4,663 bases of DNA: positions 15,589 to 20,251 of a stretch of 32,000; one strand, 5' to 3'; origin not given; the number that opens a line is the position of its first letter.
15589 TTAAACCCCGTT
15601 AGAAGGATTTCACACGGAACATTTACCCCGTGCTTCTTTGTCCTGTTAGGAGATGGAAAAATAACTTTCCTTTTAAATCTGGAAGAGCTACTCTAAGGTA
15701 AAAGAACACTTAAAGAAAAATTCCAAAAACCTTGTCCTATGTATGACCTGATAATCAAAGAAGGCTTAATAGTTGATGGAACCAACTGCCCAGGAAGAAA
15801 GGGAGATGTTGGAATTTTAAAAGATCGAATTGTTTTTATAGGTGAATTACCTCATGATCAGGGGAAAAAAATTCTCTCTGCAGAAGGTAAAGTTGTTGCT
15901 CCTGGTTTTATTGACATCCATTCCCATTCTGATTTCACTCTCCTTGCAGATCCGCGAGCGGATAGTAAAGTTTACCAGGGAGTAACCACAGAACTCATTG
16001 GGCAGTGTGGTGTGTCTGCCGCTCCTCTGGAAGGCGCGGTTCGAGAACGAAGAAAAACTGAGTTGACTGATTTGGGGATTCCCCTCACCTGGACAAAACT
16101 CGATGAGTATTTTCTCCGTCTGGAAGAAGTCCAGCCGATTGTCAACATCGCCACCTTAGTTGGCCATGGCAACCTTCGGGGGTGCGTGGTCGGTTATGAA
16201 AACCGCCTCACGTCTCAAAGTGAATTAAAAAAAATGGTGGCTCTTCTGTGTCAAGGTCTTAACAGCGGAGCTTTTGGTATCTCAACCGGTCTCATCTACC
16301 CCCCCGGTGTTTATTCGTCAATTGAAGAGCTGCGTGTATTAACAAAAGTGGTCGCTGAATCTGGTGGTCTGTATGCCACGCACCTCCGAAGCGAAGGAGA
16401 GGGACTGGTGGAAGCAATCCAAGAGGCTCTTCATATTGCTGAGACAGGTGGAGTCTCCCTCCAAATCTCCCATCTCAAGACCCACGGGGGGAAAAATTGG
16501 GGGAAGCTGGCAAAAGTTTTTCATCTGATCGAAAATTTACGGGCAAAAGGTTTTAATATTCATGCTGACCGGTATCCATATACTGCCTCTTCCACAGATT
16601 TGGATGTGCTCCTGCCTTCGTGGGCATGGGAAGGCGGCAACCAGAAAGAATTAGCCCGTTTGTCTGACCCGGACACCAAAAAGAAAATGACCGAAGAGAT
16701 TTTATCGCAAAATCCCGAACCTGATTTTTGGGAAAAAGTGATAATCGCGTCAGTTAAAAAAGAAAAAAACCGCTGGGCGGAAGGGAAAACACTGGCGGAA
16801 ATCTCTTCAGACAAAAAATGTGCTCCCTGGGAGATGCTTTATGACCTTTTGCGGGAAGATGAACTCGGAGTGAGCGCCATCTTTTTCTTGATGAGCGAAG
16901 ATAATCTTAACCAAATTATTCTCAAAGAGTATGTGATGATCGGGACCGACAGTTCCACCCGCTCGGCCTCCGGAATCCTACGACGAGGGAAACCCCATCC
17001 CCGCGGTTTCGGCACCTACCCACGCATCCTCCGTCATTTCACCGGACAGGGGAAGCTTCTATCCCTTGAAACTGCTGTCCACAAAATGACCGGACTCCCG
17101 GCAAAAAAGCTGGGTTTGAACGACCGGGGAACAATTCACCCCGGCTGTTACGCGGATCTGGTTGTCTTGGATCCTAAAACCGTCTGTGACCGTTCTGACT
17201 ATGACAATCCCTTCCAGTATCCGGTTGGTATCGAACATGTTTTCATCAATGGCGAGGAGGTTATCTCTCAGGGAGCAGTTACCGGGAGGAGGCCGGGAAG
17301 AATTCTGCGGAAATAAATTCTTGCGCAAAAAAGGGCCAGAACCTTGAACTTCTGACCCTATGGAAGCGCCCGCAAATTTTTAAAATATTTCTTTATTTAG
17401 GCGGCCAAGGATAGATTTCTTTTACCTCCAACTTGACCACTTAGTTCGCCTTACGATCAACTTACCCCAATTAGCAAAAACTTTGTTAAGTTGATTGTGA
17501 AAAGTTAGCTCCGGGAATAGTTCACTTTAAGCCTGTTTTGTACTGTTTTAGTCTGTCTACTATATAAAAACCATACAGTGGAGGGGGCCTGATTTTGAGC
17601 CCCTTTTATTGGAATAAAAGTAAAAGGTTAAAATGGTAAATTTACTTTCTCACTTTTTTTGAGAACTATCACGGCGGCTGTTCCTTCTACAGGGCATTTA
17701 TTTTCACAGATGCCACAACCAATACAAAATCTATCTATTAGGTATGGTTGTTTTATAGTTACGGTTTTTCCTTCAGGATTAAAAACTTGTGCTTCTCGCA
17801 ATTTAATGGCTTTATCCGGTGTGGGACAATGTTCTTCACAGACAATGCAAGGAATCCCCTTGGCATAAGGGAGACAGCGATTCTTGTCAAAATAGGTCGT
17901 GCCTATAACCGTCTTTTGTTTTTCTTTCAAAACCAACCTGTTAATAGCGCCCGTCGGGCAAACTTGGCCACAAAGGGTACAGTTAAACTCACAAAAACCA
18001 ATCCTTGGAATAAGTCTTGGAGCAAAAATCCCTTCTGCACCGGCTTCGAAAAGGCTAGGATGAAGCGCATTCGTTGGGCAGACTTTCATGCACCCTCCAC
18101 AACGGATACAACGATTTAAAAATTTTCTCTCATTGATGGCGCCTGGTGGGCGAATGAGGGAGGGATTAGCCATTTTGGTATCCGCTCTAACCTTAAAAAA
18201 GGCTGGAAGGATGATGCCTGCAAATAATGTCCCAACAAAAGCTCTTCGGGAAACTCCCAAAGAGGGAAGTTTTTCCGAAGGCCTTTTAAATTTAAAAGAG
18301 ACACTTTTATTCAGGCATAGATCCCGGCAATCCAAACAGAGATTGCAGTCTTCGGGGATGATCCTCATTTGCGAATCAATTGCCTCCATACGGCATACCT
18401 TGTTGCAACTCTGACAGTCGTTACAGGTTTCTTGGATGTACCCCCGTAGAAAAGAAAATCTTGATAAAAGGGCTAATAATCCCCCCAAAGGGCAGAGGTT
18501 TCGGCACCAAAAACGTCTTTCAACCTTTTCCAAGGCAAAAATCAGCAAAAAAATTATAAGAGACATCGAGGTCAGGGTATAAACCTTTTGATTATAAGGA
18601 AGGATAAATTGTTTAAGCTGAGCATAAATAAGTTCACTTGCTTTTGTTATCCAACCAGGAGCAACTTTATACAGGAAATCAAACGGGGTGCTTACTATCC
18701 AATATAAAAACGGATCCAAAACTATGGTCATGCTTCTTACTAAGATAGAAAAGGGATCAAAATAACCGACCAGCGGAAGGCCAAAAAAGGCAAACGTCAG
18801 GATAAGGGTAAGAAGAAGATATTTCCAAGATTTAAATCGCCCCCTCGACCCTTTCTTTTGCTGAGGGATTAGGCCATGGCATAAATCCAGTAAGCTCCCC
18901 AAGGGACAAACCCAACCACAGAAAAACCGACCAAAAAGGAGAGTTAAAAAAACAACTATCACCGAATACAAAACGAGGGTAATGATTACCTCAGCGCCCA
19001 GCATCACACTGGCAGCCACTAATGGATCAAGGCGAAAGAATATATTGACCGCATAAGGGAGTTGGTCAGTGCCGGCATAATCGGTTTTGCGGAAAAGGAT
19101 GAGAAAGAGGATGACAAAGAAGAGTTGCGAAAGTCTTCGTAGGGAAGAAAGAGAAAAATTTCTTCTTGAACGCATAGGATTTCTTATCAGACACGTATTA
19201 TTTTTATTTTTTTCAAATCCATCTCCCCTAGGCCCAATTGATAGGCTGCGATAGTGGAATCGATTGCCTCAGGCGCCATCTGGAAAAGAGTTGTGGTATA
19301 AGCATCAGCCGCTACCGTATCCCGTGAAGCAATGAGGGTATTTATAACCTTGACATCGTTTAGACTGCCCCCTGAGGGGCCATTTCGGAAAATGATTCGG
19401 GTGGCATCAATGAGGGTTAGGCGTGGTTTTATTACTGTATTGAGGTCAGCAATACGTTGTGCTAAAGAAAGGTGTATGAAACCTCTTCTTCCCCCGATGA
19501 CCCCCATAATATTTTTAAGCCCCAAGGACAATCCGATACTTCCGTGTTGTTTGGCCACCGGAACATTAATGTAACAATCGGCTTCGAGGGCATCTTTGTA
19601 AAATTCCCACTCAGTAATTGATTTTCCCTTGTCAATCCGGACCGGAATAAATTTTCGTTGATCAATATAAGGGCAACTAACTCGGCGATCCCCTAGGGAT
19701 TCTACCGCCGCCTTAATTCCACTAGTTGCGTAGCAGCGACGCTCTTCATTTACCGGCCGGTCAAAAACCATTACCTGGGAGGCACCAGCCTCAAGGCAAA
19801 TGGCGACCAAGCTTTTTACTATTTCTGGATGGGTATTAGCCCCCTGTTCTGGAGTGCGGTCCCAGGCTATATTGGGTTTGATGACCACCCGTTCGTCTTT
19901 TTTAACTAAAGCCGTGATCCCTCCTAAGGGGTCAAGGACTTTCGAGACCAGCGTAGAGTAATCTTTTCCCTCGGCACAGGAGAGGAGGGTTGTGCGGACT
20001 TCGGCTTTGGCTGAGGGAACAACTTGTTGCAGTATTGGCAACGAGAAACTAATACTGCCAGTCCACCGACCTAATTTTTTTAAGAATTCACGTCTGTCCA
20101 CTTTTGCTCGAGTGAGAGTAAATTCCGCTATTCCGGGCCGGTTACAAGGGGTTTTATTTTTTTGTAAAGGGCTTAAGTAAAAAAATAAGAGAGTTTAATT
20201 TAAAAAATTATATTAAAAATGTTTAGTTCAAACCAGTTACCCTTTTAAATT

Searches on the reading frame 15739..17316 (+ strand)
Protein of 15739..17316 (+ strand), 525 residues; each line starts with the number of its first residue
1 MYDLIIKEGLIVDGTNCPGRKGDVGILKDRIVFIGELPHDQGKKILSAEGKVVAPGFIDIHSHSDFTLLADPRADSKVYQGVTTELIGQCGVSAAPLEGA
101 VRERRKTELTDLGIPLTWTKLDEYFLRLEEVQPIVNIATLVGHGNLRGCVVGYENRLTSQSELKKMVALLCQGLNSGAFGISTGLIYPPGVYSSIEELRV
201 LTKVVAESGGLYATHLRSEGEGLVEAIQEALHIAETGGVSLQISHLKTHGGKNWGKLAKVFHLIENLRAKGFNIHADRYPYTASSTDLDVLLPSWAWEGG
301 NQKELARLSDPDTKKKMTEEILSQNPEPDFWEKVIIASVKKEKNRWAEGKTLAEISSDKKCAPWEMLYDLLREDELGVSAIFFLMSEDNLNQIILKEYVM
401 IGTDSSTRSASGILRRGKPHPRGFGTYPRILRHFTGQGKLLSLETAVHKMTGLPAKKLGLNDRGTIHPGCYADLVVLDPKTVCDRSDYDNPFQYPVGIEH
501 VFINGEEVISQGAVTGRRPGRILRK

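Call 43: search_protein_families(library=pfam, proteins=[window:15739-17316:+], max_evalue=0.00001)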
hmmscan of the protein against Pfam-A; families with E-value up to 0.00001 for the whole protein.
window:15739-17316:+ (525 aa): 2 families
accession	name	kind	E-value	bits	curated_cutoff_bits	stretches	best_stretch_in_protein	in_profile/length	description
PF07969.17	Amidohydro_3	-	1.2e-26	94.7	29.7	2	46-192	3-147/472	Amidohydrolase family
PF01979.26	Amidohydro_1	-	6.8e-12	45.7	25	1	399-508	245-345/345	Amidohydrolase family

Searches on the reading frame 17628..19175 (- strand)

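Call 43: search_protein_families(library=pfam, proteins=[window:17628-19175:-], max_evalue=0.00001)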
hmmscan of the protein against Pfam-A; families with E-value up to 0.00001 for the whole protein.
window:17628-19175:- (515 aa): 6 families
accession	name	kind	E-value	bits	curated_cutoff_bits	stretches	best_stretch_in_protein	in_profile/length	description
PF12801.12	Fer4_5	-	6.8e-15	55.2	22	2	68-102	6-40/48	4Fe-4S binding domain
PF12838.12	Fer4_7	-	4.2e-12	46.8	27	1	355-410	1-52/52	4Fe-4S dicluster domain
PF00037.32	Fer4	-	4.8e-11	42.4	21.1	1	354-371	6-23/24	4Fe-4S binding domain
PF13187.11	Fer4_9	-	7.7e-09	35.9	27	0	348-370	29-51/52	4Fe-4S dicluster domain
PF13237.11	Fer4_10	-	1.4e-07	31.8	25.5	0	480-507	5-33/53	4Fe-4S dicluster domain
PF25160.1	LdpA_Fe-S-bd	-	8.6e-06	25.9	27.6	0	342-371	13-43/49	LdpA Fe-S cluster-binding domain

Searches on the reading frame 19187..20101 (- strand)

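Call 43: search_protein_families(library=pfam, proteins=[window:19187-20101:-], max_evalue=0.00001)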
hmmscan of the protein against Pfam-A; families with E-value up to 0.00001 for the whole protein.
window:19187-20101:- (304 aa): 1 family
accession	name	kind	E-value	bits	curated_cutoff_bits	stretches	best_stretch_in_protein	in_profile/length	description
PF04015.17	DUF362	-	2e-50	172.1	24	1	72-270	1-199/200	Domain of unknown function (DUF362)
